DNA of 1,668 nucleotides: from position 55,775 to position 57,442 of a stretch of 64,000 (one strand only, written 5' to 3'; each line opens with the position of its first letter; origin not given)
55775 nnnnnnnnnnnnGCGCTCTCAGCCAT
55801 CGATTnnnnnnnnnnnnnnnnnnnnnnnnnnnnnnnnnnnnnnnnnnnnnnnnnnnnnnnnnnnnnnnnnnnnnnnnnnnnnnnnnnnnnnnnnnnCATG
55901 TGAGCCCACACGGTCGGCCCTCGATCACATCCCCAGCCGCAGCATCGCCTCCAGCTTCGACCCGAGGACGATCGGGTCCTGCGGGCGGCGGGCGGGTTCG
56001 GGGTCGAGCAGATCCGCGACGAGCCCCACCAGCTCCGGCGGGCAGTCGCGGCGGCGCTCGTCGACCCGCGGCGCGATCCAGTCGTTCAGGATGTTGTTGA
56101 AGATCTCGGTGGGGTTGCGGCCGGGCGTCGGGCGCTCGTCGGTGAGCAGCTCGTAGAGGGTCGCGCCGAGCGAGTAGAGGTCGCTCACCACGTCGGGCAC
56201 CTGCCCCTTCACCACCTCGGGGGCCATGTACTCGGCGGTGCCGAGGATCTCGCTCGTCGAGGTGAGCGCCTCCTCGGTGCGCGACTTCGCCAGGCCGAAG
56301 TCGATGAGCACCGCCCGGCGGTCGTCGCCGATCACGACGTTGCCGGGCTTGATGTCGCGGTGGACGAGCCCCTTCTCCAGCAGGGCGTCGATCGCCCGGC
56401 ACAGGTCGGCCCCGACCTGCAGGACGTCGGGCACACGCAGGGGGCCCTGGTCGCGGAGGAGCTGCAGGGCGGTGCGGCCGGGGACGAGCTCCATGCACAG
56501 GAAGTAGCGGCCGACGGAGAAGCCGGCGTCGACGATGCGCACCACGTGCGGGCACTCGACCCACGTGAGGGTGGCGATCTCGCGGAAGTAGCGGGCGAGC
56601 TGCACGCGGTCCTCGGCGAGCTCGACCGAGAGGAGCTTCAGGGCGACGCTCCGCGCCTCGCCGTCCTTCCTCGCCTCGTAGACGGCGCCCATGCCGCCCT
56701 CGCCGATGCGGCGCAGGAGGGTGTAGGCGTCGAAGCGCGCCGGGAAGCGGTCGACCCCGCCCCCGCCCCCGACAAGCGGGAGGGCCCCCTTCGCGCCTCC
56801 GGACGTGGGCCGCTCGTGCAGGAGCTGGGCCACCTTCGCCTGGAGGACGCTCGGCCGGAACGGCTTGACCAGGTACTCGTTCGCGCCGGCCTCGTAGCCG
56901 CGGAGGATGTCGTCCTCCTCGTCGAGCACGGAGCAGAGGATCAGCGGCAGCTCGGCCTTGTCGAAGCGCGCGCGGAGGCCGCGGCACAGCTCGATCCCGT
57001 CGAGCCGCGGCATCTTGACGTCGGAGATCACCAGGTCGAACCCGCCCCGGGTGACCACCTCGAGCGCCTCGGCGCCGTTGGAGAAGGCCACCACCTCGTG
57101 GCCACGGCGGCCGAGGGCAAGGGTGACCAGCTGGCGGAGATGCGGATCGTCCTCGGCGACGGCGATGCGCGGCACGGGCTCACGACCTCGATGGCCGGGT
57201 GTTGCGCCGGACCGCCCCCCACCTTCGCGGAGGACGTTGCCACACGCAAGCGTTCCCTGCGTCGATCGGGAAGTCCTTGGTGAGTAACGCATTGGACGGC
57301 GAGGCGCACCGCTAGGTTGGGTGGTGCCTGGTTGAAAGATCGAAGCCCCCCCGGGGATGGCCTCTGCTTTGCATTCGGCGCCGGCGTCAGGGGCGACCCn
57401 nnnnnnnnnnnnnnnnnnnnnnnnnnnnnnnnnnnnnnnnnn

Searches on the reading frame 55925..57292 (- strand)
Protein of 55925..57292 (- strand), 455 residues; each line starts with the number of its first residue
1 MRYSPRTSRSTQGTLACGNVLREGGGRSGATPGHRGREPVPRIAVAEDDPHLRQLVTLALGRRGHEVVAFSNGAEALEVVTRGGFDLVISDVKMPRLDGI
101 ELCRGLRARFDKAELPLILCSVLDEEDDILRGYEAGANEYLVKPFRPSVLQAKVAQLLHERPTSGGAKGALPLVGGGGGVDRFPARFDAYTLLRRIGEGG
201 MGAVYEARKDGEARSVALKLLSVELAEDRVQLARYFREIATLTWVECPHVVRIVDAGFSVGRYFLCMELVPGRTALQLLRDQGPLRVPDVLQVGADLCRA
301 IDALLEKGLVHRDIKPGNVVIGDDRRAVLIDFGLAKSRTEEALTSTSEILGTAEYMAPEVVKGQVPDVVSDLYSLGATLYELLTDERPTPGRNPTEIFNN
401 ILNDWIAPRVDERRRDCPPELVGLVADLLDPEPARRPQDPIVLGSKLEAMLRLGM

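Call 66: search_protein_families(library=pfam, proteins=[window:55925-57292:-], max_evalue=0.0001)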
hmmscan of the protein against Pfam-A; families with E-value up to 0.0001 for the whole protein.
window:55925-57292:- (455 aa): 6 families
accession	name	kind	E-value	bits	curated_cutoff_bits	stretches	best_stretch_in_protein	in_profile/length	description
PF00069.31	Pkinase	-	3e-45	155.1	31.7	1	190-438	1-253/263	Protein kinase domain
PF07714.23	PK_Tyr_Ser-Thr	-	5.5e-32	111.5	23.1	1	192-438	3-250/258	Protein tyrosine and serine/threonine kinase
PF00072.30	Response_reg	-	4.9e-26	91.5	30.2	1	43-154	1-110/111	Response regulator receiver domain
PF17667.7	Pkinase_fungal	-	3.4e-09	36.4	24.1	1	291-374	289-378/387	Fungal protein kinase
PF03109.22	ABC1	-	3.2e-07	30.2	22.9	1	238-349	123-228/244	ABC1 atypical kinase-like domain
PF01636.29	APH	-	1e-06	29.1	23.2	1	291-335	148-197/239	Phosphotransferase enzyme family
